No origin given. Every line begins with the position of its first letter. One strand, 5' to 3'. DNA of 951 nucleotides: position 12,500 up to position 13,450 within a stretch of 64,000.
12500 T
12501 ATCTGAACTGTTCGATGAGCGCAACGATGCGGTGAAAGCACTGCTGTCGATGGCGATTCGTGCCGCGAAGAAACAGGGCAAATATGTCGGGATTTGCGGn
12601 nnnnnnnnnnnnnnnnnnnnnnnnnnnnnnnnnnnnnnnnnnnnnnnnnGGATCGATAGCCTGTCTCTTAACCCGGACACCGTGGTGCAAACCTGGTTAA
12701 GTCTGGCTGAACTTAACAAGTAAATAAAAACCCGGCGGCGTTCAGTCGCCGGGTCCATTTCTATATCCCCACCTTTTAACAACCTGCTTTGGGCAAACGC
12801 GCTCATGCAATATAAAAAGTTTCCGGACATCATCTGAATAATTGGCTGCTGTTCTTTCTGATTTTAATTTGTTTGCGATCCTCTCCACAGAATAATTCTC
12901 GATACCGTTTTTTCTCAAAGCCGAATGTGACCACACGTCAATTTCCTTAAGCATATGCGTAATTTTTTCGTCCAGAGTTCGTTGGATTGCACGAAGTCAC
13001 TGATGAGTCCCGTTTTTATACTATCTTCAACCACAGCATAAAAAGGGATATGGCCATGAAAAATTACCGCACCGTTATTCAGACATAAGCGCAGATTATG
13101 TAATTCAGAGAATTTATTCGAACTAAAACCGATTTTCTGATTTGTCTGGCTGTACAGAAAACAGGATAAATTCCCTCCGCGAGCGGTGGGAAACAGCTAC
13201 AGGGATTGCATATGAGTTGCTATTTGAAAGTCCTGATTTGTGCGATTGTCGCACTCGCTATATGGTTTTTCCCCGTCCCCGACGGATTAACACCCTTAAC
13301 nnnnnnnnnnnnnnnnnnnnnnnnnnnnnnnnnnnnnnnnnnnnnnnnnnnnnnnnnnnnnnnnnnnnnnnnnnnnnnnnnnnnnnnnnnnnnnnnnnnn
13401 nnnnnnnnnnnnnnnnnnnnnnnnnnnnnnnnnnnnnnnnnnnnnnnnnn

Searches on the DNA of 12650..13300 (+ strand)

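Call 3: search_dna_similar(query=window:12700-13260:+, collection=ecoli_genomes, mode=near, max_rows=30, rows=spread)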
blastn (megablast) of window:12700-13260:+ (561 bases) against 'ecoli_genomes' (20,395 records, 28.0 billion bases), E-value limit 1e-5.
Records with a match: 115; places in all: 115; records where one place covers at least 80% of the query: 114.
Genomes with a match: 115 of 5426; with a place that covers at least 80% of the query: 114. Places per genome that has any: lowest 1, median 1, highest 1. On chromosomes: 115 places; on plasmids: 0.
Best place of each record, by identity: >=99% 80; 90-95% 35.
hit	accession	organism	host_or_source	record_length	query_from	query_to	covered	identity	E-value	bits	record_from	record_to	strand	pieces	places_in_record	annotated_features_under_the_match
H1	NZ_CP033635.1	Escherichia coli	chicken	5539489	1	561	100%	100.0%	0e+0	1037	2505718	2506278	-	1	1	anion permease | ppsA: phosphoenolpyruvate synthase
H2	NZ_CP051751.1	Escherichia coli strain SCU-301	Homo sapiens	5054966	1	561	100%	100.0%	0e+0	1037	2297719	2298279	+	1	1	anion permease | ppsA: phosphoenolpyruvate synthase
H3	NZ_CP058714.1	Escherichia coli strain M172-1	Manis javanica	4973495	1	561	100%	100.0%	0e+0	1037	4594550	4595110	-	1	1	anion permease | ppsA: phosphoenolpyruvate synthase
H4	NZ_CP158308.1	Escherichia coli strain CM2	Chicken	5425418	1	561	100%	100.0%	0e+0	1037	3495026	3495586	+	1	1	anion permease | ppsA: phosphoenolpyruvate synthase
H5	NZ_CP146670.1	Escherichia coli strain MS 21-1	Homo sapiens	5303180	1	561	100%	100.0%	0e+0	1037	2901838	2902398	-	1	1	anion permease | ppsA: phosphoenolpyruvate synthase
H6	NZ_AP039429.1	Escherichia coli strain EC332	Gallus gallus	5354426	1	561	100%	100.0%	0e+0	1037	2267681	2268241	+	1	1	anion permease | ppsA: phosphoenolpyruvate synthase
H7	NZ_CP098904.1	Escherichia coli strain CUVET19-1396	Canis lupus familiaris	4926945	1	561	100%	100.0%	0e+0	1037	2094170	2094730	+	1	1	anion permease | ppsA: phosphoenolpyruvate synthase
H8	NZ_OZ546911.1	Escherichia coli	Homo sapiens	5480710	1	561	100%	100.0%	0e+0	1037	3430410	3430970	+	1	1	anion permease | ppsA: phosphoenolpyruvate synthase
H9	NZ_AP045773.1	Escherichia coli strain 23CRST013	Homo sapiens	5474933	1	561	100%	100.0%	0e+0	1037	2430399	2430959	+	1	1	anion permease | ppsA: phosphoenolpyruvate synthase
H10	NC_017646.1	Escherichia coli O7:K1 str. CE10 strain CE10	Homo sapiens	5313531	4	561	99%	100.0%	0e+0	1031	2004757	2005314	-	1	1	anion permease | ppsA: phosphoenolpyruvate synthase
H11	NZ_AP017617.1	Escherichia coli strain MRY15-117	Bos taurus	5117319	1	561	100%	99.3%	0e+0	1014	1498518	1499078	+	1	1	anion permease | ppsA: phosphoenolpyruvate synthase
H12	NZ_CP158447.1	Escherichia coli strain CS6L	Chicken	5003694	1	561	100%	99.3%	0e+0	1014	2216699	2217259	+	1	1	anion permease | ppsA: phosphoenolpyruvate synthase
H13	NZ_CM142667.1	Escherichia coli strain UID2309220009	Homo sapiens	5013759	1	561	100%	99.3%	0e+0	1014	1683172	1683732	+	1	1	anion permease | ppsA: phosphoenolpyruvate synthase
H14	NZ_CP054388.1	Escherichia coli strain 1517k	Gallus gallus domesticus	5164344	4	561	99%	99.5%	0e+0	1014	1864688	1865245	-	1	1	anion permease | ppsA: phosphoenolpyruvate synthase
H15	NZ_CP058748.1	Escherichia coli strain STLIN_13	Stanley WWTPs_13 WWTPs influent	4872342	4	561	99%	99.5%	0e+0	1014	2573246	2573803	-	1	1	anion permease | ppsA: phosphoenolpyruvate synthase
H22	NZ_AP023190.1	Escherichia coli strain TUM18530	Homo sapiens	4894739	1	561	100%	94.7%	0e+0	870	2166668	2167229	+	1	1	anion permease | ppsA: phosphoenolpyruvate synthase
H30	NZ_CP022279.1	Escherichia coli strain STEC299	Marmota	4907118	1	55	10%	94.5%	2e-13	86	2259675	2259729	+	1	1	ppsA: phosphoenolpyruvate synthase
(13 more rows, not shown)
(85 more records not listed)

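Call 5: get_annotated_region(hit=H1, flank=7000)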
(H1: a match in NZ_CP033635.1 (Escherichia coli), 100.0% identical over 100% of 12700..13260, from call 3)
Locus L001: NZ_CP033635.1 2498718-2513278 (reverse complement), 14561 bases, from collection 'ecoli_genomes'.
description: Escherichia coli isolate ECCNB12-2 chromosome, complete genome
organism: Escherichia coli (NCBI taxid 562)
replicon: chromosome; assembly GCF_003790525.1
host: -; source: chicken; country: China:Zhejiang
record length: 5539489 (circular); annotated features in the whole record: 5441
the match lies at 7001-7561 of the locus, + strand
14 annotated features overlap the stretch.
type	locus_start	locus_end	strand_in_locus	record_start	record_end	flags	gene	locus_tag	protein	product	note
CDS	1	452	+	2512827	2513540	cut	ydiV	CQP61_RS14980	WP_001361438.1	anti-FlhDC factor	-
CDS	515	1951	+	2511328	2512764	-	selO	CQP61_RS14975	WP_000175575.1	protein adenylyltransferase SelO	-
CDS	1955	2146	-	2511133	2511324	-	hemP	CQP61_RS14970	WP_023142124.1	hemin uptake protein HemP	-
CDS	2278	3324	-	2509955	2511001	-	aroH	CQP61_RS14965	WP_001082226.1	3-deoxy-7-phosphoheptulonate synthase AroH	-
CDS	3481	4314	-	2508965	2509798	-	ppsR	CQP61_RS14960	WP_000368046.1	posphoenolpyruvate synthetase regulatory kinase/phosphorylase PpsR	-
CDS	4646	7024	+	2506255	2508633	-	ppsA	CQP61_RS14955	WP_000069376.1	phosphoenolpyruvate synthase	-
CDS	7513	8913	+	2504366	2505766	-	-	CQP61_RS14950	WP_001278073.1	anion permease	-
CDS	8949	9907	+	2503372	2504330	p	-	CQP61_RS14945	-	2-hydroxyacid dehydrogenase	frameshifted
CDS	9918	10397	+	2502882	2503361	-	-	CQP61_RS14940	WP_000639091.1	YhcH/YjgK/YiaL family protein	-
CDS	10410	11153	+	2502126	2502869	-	-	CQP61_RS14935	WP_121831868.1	SDR family oxidoreductase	-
CDS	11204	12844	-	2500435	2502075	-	fadK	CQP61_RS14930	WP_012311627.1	medium-chain fatty-acid--CoA ligase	-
CDS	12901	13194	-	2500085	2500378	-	ydiT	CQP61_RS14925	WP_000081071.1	ferredoxin family protein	-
CDS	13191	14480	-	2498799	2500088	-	ydiS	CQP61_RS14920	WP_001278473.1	FAD-dependent oxidoreductase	-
CDS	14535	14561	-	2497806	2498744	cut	ydiR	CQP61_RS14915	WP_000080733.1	electron transfer flavoprotein subunit alpha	-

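Call 6: get_annotated_region(hit=H22, flank=7000)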
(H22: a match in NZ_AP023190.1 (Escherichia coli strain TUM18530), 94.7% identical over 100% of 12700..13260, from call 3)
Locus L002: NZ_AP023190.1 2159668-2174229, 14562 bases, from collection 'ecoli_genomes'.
description: Escherichia coli strain TUM18530 chromosome, complete genome
organism: Escherichia coli strain TUM18530 (NCBI taxid 562)
replicon: chromosome; assembly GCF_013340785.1
host: Homo sapiens; source: -; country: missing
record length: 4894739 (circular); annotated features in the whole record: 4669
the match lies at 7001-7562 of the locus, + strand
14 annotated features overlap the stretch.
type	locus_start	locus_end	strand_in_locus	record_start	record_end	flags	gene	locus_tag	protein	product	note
CDS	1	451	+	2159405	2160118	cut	ydiV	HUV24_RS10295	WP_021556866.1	anti-FlhDC factor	-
CDS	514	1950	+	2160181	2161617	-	selO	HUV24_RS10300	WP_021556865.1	protein adenylyltransferase SelO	-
CDS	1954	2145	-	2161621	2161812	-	hemP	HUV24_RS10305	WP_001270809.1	hemin uptake protein HemP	-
CDS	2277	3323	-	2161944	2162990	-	aroH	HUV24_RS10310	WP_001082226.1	3-deoxy-7-phosphoheptulonate synthase AroH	-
CDS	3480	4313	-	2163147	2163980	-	ppsR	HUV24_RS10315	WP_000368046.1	posphoenolpyruvate synthetase regulatory kinase/phosphorylase PpsR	-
CDS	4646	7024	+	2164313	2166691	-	ppsA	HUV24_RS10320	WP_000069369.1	phosphoenolpyruvate synthase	-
CDS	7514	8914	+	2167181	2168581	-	-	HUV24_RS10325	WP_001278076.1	anion permease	-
CDS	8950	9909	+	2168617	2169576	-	-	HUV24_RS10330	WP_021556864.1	2-hydroxyacid dehydrogenase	-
CDS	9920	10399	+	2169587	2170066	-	-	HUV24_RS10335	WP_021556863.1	YhcH/YjgK/YiaL family protein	-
CDS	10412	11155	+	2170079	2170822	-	-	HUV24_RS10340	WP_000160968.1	SDR family oxidoreductase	-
CDS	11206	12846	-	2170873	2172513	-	fadK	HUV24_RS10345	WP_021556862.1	medium-chain fatty-acid--CoA ligase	-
CDS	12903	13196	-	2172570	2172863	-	ydiT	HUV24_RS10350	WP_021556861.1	ferredoxin family protein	-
CDS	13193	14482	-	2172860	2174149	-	ydiS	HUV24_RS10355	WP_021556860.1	FAD-dependent oxidoreductase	-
CDS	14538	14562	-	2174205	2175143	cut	ydiR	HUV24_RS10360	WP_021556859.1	electron transfer flavoprotein subunit alpha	-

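Call 22: get_annotated_region(hit=H30, flank=2500)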
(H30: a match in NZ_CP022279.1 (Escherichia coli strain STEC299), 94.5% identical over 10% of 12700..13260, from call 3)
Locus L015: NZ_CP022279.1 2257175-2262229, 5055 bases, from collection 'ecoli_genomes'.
description: Escherichia coli strain STEC299 chromosome, complete genome
organism: Escherichia coli strain STEC299 (NCBI taxid 562)
replicon: chromosome; assembly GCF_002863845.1
host: Marmota; source: -; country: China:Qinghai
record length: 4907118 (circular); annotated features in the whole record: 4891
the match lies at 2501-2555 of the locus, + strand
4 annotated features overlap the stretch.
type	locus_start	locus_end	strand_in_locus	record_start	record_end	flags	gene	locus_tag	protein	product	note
CDS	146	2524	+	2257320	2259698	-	ppsA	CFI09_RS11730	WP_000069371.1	phosphoenolpyruvate synthase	-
CDS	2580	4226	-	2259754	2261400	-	fadK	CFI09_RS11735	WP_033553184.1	medium-chain fatty-acid--CoA ligase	-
CDS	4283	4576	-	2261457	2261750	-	ydiT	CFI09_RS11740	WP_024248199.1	ferredoxin family protein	-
CDS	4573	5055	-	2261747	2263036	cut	ydiS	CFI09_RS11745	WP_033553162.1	FAD-dependent oxidoreductase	-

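Call 35: search_rna_families(source=window, start=12650, end=13300, threshold=evalue, max_evalue=10)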
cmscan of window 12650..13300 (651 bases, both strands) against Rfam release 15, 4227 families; matches with E-value up to 10: 8.
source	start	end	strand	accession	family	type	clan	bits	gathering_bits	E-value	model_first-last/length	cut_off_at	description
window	12850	12916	-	RF01987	ZEB2_AS1_4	Gene; lncRNA;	-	22.7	50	5.3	1-78/78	no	ZEB2 antisense RNA 1 conserved region 4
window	12996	13108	-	RF02302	TtnuCD26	Gene; snRNA; snoRNA; CD-box;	-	20.2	90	2.5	1-108/108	no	Tetrahymena snoRNA TtnuCD26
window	12721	12822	-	RF00506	Thr_leader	Cis-reg; leader;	-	19.8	55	0.34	1-118/118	no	Threonine operon leader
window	13068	13146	+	RF02360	Yfr8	Gene; sRNA;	-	18.4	40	0.1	1-226/226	no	Cyanobacterial functional RNA 8/9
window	12685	12762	+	RF00116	C0465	Gene; sRNA;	-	17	40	2.6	1-78/78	no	C0465 RNA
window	12851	12868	-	RF01326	CRISPR-DR13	Gene; CRISPR;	-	17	37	8.6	1-30/30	no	CRISPR RNA direct repeat element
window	12719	12757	+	RF02416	TCV_H4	Cis-reg;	-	16.7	50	4.8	1-51/51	no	Turnip crinkle virus 3'UTR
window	12722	12795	-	RF02837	anti-hemB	Gene; sRNA;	-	14.1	49.5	1.6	1-81/81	no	Burkholderia RNA 7 (anti-hemB)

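Call 43: search_dna_similar(query=window:12755-13130:+, collection=ecoli_genomes, mode=distant, max_rows=25, rows=spread, max_evalue=0.001)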
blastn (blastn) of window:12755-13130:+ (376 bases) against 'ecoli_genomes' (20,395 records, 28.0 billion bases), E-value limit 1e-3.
Records with a match: 114; places in all: 114; records where one place covers at least 80% of the query: 114.
Genomes with a match: 114 of 5426; with a place that covers at least 80% of the query: 114. Places per genome that has any: lowest 1, median 1, highest 1. On chromosomes: 114 places; on plasmids: 0.
Best place of each record, by identity: >=99% 80; 90-95% 34.
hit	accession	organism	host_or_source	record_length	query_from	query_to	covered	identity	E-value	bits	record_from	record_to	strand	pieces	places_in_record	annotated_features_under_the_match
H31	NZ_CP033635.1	Escherichia coli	chicken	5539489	1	376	100%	100.0%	0e+0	679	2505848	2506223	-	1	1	none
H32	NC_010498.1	Escherichia coli SMS-3-5 strain SMS-3-5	-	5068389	1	376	100%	100.0%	0e+0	679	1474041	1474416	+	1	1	none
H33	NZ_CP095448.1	Escherichia coli strain LS45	chicken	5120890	1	376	100%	100.0%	0e+0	679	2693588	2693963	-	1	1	none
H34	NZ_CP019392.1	Escherichia coli strain XH992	Homo sapiens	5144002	1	376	100%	100.0%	0e+0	679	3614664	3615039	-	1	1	none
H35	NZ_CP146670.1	Escherichia coli strain MS 21-1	Homo sapiens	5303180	1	376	100%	100.0%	0e+0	679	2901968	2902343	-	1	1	none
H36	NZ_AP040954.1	Escherichia coli strain e1-39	Homo sapiens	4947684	1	376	100%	100.0%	0e+0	679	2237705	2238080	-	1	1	none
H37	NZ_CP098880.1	Escherichia coli strain CUVET19-1993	Canis lupus familiaris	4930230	1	376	100%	100.0%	0e+0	679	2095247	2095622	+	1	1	none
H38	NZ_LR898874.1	Escherichia coli strain MSB1_4I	Homo sapiens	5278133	1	376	100%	100.0%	0e+0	679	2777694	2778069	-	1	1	none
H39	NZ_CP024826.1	Escherichia coli strain CREC-544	Homo sapiens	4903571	1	376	100%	99.2%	0e+0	665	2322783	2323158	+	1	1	none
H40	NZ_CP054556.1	Escherichia coli strain LWY24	chicken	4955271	1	376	100%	99.2%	0e+0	665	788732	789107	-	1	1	none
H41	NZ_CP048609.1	Escherichia coli strain STEFF_1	WWTPs effluent Shatin WWTPs_1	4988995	1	376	100%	99.2%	0e+0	665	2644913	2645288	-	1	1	none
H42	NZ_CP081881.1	Escherichia coli strain WW2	sludge from the aeration tanks of urban ...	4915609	1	376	100%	99.2%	0e+0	665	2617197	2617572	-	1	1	none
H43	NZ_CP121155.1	Escherichia coli strain E67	bovine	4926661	1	376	100%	99.2%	0e+0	665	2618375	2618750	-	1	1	none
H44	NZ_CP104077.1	Escherichia coli strain HB42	dog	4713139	1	376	100%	99.2%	0e+0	665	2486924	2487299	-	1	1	none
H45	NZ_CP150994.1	Escherichia coli strain CUVET16-465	Cat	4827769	1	376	100%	99.2%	0e+0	665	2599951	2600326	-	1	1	none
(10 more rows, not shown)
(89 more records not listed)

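Call 44: search_dna_similar(query=window:12755-13211:+, collection=plasmids, mode=distant, max_rows=15, max_evalue=0.001)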
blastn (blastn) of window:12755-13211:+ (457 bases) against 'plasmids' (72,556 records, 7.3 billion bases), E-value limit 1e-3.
No match.

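Call 65: get_annotated_region(hit=H14, flank=300)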
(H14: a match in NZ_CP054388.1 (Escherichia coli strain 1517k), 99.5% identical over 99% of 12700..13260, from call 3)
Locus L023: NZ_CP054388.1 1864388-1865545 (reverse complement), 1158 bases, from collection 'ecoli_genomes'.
description: Escherichia coli strain 1517k chromosome, complete genome
organism: Escherichia coli strain 1517k (NCBI taxid 562)
replicon: chromosome; assembly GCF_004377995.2
host: Gallus gallus domesticus; source: -; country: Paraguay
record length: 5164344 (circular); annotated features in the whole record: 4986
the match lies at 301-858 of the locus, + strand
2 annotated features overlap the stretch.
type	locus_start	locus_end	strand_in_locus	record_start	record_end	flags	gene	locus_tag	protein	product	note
CDS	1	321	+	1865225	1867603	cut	ppsA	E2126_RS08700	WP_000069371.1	phosphoenolpyruvate synthase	-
CDS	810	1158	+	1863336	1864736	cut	-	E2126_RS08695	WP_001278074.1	anion permease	-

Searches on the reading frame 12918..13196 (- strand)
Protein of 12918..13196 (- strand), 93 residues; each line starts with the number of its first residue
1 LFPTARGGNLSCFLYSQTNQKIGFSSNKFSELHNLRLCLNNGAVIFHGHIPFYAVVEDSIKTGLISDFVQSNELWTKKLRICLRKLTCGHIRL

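Call 10: search_protein_families(library=ncbifam, proteins=[window:12918-13196:-], max_evalue=10)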
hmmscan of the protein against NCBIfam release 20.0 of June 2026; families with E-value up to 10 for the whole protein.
seq(93 aa): 0 families

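Call 33: search_protein_families(library=pfam, proteins=[window:12918-13196:-], max_evalue=10)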
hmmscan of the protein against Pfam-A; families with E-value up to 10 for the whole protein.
seq(93 aa): 0 families
